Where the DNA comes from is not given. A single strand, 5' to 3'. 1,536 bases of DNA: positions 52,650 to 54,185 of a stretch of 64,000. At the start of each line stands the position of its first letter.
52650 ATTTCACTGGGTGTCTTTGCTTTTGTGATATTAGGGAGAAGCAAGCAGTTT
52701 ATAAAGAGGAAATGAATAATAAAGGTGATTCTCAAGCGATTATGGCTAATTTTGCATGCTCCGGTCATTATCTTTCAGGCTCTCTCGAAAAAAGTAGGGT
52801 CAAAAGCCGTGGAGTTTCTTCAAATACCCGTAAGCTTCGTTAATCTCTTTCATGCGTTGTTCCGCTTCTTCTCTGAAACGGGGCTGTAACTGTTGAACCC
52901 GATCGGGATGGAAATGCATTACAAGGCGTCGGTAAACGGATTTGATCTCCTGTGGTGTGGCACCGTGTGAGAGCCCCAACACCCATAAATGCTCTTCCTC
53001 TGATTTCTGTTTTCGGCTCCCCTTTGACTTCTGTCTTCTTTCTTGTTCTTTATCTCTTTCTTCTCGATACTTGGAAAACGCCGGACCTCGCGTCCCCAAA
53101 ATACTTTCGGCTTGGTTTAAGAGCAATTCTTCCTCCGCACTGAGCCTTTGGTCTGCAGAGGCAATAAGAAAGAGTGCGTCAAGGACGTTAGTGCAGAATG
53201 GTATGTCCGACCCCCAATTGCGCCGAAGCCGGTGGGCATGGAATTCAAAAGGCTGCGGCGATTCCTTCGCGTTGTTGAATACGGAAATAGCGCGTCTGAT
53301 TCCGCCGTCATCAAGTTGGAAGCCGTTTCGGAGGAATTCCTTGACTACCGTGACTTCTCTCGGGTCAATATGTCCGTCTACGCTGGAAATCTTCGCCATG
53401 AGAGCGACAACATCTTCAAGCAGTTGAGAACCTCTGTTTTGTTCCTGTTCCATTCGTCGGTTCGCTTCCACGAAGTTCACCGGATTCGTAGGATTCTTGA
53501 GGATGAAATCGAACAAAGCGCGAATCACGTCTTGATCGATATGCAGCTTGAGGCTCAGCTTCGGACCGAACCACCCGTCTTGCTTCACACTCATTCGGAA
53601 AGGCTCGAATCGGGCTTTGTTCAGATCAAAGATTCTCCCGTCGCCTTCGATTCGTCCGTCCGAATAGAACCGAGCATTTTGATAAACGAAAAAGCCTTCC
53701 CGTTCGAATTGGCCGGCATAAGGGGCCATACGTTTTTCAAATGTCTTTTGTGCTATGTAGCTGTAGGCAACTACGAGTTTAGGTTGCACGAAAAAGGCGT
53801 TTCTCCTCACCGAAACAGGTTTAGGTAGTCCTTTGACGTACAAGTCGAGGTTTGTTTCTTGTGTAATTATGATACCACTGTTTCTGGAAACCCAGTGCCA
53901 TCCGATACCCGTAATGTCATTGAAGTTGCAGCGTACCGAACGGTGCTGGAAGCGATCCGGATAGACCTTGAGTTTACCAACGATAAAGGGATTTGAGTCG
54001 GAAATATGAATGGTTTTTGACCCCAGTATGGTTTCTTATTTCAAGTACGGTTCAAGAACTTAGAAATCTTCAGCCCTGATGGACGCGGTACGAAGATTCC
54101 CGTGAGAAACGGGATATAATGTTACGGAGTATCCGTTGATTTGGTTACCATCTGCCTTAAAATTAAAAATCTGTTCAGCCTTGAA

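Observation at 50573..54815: Unclassified three-gene cassette in island cargo: Zn-ribbon/TM protein, DjlA-like TerB+J-domain protein, and a secreted trypsin-like protease fused to an FGE-sulfatase domain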

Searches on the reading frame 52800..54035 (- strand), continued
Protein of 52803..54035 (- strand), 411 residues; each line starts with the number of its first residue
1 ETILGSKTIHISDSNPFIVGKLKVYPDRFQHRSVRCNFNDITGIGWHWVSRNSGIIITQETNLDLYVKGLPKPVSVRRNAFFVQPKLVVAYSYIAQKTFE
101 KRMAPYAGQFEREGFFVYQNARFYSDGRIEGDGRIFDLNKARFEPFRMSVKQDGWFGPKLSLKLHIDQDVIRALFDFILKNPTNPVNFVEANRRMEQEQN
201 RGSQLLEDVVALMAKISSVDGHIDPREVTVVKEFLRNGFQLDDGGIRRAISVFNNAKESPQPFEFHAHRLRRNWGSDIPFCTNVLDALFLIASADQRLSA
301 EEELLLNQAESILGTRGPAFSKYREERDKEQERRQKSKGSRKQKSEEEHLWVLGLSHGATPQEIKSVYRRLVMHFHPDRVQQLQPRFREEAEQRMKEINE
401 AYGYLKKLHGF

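Call 65: search_protein_families(library=padloc, proteins=[L001:6012-6917:+, L001:10583-11131:+, L002:6051-7163:+, L002:9302-9988:+, L002:9998-10597:+, L002:10604-11053:+, L002:11148-11912:+, L006:9351-9812:+, L006:10275-13265:+, L006:13324-14727:+], max_evalue=0.001)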
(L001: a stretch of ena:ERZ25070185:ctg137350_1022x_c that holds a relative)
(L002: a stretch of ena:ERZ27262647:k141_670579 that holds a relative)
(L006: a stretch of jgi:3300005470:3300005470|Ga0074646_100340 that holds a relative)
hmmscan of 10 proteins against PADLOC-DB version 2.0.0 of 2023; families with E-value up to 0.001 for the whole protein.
L001:6012-6917:+ (301 aa): 0 families

L001:10583-11131:+ (182 aa): 0 families

L002:6051-7163:+ (370 aa): 22 families
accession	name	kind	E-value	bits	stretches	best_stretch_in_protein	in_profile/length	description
PDLC01934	CARF7--CARF_RelE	-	3.4e-136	452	1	4-370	2-359/359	-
PDLC01033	CARF_RelE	-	6.3e-51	171.5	1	5-321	2-243/294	CARF+RelE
PDLC01355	Csm6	-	1.4e-43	146.5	1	45-212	8-167/172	CAS-III; associated_signaling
PDLC01969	CARF_RelE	-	2.6e-41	140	1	92-344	18-263/296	-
PDLC01936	CARF7--CARF_RelE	-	9.5e-37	125.1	1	5-294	2-280/356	-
PDLC01634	Csm6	-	5.4e-28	95.8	1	69-206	1-130/130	CAS-III; associated_signaling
PDLC01926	CARF7--CARF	-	1.3e-26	91.6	1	5-212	2-193/241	-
PDLC01931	CARF7--CARF_DUF2103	-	2.6e-23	80.8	1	5-296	2-262/340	-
PDLC01930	CARF7--CARF_DUF2103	-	9.6e-22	75.8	1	5-285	3-263/353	-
PDLC01939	CARF7--CARF_RelE_like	-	1.2e-16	58.4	1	56-239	44-220/370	-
PDLC01935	CARF7--CARF_RelE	-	3.2e-16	57.6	1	7-227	5-212/369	-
PDLC01937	CARF7--CARF_RelE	-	9.6e-16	55.6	1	66-308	36-270/344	-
PDLC01462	Csm6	-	1.8e-14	51.8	1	12-213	2-175/192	CAS-III; associated_signaling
PDLC01307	Csm6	-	4.2e-13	47.4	1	66-211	29-161/169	CAS-III; associated_signaling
PDLC01928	CARF7--CARF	-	5.5e-09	33.9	1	69-213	75-213/278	-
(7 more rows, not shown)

L002:9302-9988:+ (228 aa): 4 families
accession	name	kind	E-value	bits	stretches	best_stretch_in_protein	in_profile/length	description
PDLC04653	PDC-M45A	-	5.7e-92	305.6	1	1-227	1-224/230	-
PDLC04655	PDC-M45A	-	1.9e-69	232.4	1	3-226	88-313/318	-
PDLC04654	PDC-M45A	-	4.8e-54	181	1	46-226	1-178/188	-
PDLC04656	PDC-M45A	-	2.6e-33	113.6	1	5-226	2-216/225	-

L002:9998-10597:+ (199 aa): 4 families
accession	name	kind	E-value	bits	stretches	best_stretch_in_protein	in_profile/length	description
PDLC04657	PDC-M45B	-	1e-82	274.6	1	2-196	3-198/204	-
PDLC04505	PDC-M19A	-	8.6e-17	59.5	1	3-127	149-277/294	-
PDLC04658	PDC-M45C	-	2e-09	35.4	1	4-132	2-132/145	-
PDLC04504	PDC-M19A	-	4.3e-08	30.8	1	4-127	90-217/234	-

L002:10604-11053:+ (149 aa): 4 families
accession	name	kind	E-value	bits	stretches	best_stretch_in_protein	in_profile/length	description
PDLC04658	PDC-M45C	-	1.5e-74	246.6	1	5-148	2-144/145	-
PDLC04505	PDC-M19A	-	2.3e-21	74.5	1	4-148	149-294/294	-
PDLC04657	PDC-M45B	-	1.3e-13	49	1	1-148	1-143/204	-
PDLC04504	PDC-M19A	-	1.4e-13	48.8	1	6-148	91-234/234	-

L002:11148-11912:+ (254 aa): 0 families

L006:9351-9812:+ (153 aa): 0 families

L006:10275-13265:+ (996 aa): 2 families
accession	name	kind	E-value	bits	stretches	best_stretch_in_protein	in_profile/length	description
PDLC02987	caspase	-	3.9e-10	37.5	1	756-943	3-158/453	-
PDLC02919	HEAT-ARM_XIII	-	4.9e-08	28.8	0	27-62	208-241/1972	-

L006:13324-14727:+ (467 aa): 4 families
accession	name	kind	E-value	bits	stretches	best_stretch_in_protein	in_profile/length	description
PDLC02960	RT-Protease_XI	-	6.7e-21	72.8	1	44-212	348-504/506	single gene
PDLC02959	RT-Protease_XI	-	9.7e-19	65.7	1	44-211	346-507/510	single gene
PDLC02159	Avs1b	-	2.6e-06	23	1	47-213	17-185/1924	-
PDLC04593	PDC-M35A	-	4.3e-06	24.7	1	43-189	16-178/216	-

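Call 74: find_encoding_contigs(protein=P0129, flank=8000, max_places=3)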
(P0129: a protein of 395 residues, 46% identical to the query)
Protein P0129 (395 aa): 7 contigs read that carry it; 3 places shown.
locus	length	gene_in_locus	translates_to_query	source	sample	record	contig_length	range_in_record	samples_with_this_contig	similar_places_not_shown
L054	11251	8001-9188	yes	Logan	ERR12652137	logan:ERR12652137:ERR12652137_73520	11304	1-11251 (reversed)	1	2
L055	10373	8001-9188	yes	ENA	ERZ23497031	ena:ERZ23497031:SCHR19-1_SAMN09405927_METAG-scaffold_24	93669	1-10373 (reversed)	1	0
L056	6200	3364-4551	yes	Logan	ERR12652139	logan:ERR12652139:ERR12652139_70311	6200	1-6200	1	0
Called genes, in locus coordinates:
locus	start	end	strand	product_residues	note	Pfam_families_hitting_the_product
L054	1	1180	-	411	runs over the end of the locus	?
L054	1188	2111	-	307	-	PF05621:TniB, PF00004:AAA (faint), PF05729:NACHT (weak), PF09848:SLFN-g3_helicase, PF13401:AAA_22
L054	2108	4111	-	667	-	-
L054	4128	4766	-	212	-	PF08722:Tn7_TnsA-like_N (weak)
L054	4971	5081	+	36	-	-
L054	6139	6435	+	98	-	-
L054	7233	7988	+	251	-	-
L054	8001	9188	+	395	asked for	PF05099:TerB, PF00226:DnaJ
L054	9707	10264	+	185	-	-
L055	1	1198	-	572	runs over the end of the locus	-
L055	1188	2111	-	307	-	PF05621:TniB, PF00004:AAA (faint), PF05729:NACHT (weak), PF09848:SLFN-g3_helicase, PF13401:AAA_22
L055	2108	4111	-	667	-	-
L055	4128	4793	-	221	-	PF08722:Tn7_TnsA-like_N (weak)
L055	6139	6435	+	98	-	-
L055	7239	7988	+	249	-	-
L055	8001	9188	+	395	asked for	PF05099:TerB, PF00226:DnaJ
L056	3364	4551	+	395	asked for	PF05099:TerB, PF00226:DnaJ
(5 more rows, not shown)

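Call 75: find_encoding_contigs(protein=P0138, flank=8000, max_places=2)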
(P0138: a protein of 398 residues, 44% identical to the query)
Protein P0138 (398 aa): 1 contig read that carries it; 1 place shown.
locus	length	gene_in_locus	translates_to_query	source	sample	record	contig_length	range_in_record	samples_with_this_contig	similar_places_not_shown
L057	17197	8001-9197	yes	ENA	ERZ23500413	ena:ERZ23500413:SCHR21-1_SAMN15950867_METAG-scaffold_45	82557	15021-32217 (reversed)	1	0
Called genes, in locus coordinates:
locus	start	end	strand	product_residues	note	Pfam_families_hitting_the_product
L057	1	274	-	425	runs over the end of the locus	PF13657:Couple_hipA, PF07804:HipA_C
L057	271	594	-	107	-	PF01381:HTH_3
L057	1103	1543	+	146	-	PF01797:Y1_Tnp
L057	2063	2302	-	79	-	PF04014:MazE_antitoxin, PF15937:PrlF_antitoxin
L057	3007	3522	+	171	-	-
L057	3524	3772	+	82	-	-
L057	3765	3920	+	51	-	-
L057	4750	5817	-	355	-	-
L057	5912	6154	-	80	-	-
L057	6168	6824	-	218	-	PF01656:CbiA, PF09140:MipZ (weak), PF10609:ParA (faint), PF13614:AAA_31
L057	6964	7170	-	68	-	-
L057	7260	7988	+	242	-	-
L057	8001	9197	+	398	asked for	PF05099:TerB, PF00226:DnaJ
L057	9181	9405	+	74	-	-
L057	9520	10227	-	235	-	PF07963:N_methyl (weak)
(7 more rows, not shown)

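Call 76: find_encoding_contigs(protein=P0145, flank=8000, max_places=2)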
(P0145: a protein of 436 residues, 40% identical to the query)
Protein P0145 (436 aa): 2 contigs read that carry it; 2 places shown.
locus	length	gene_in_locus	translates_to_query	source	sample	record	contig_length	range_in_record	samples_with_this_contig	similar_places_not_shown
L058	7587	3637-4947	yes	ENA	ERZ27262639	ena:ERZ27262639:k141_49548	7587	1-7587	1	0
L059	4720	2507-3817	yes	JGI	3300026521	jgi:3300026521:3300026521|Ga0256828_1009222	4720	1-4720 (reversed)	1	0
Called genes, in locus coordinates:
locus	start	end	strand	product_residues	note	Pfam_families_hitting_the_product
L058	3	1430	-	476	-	?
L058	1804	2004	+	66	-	-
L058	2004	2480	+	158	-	PF00226:DnaJ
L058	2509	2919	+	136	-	PF08238:Sel1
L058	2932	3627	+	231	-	-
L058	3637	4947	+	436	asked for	PF05099:TerB, PF00226:DnaJ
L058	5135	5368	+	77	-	-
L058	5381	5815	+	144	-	PF01396:Zn_ribbon_Top1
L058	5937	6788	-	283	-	PF08843:AbiEii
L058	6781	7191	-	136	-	-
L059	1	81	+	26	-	?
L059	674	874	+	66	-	-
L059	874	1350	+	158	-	PF00226:DnaJ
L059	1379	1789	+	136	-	PF08238:Sel1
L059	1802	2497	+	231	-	-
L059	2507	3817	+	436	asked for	PF05099:TerB, PF00226:DnaJ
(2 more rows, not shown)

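Call 81: find_related_loci(query=A2, collection=viral_contigs, flank=6000)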
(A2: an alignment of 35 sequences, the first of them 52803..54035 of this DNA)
Query A2 (411 aa) in viral_contigs; peptide patterns used: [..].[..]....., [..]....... (x = any residue, [..] = any of these).
254 stretches matched a pattern; 25 encode a relative of the query (tblastn E <= 1e-3); 25 distinct loci.
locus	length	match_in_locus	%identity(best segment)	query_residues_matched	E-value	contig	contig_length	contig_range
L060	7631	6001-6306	39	317-407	2e-13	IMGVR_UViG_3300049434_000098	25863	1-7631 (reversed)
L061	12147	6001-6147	56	352-405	1e-9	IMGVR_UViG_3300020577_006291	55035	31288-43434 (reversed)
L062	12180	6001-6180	40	341-405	1e-8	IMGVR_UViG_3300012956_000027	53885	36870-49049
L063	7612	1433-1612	40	341-405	1e-8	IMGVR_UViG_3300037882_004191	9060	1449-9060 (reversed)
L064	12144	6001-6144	43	352-405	5e-7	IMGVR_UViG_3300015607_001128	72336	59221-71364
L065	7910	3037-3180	43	352-405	5e-7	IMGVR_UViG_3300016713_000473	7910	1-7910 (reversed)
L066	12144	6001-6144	43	352-405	5e-7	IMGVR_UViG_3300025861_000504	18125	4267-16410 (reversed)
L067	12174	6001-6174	36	347-410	7e-7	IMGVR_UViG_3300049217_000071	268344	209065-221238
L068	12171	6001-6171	35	349-405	1e-6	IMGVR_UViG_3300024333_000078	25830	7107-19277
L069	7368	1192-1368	34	346-406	8e-7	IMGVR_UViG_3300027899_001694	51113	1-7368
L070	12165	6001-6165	41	352-410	1e-6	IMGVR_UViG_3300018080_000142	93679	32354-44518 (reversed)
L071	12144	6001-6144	41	352-405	9e-7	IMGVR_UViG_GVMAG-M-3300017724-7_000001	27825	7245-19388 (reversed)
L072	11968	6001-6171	35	349-405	1e-6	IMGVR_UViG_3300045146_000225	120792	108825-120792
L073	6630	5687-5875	29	340-405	1e-6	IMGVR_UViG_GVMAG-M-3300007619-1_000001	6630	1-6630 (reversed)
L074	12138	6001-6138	39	352-405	2e-6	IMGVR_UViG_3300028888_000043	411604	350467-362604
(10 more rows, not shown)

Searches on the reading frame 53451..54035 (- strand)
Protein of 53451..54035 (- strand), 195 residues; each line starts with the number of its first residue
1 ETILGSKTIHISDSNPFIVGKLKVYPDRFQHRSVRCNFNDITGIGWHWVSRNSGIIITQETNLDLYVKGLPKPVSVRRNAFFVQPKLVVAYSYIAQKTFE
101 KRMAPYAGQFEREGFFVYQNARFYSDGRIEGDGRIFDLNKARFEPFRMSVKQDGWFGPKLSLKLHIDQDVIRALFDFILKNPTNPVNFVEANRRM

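Call 59: search_solved_structures(query=window:53451-54035:-, max_evalue=10)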
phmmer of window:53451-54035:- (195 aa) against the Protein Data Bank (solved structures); distinct sequences matched with E-value up to 10: 9.
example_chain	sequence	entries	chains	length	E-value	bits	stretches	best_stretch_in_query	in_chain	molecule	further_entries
2rd2_A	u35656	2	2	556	0.46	13.4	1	47-120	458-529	Glutaminyl-tRNA synthetase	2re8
1nyl_A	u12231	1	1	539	0.53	13.2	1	47-120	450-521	Glutaminyl-tRNA synthetase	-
1euq_A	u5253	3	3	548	0.55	13.2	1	47-120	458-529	GLUTAMINYL-TRNA SYNTHETASE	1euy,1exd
1gsg_P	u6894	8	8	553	0.56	13.2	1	47-120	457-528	GLUTAMINYL-TRNA SYNTHETASE | PROTEIN (GLUTAMINYL-TRNA SYNTHETASE (E.C.6.1.1.18)) | PROTEIN (GLUTAMINYL-TRNA SYNTHETASE)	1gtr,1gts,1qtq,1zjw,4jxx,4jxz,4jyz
1o0b_A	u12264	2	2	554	0.56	13.1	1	47-120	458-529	Glutaminyl-tRNA synthetase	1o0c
1qru_A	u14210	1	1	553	0.57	13.1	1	47-120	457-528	PROTEIN (GLUTAMINYL-TRNA SYNTHETASE (E.C.6.1.1.18))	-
1qrt_A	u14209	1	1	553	0.63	13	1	47-120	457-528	PROTEIN (GLUTAMINYL-TRNA SYNTHETASE (E.C.6.1.1.18))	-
1qrs_A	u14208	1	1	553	0.65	12.9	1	47-120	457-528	PROTEIN (GLUTAMINYL-TRNA SYNTHETASE (E.C.6.1.1.18))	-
8rst_A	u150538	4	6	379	1.2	12.1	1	110-178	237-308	Rap3T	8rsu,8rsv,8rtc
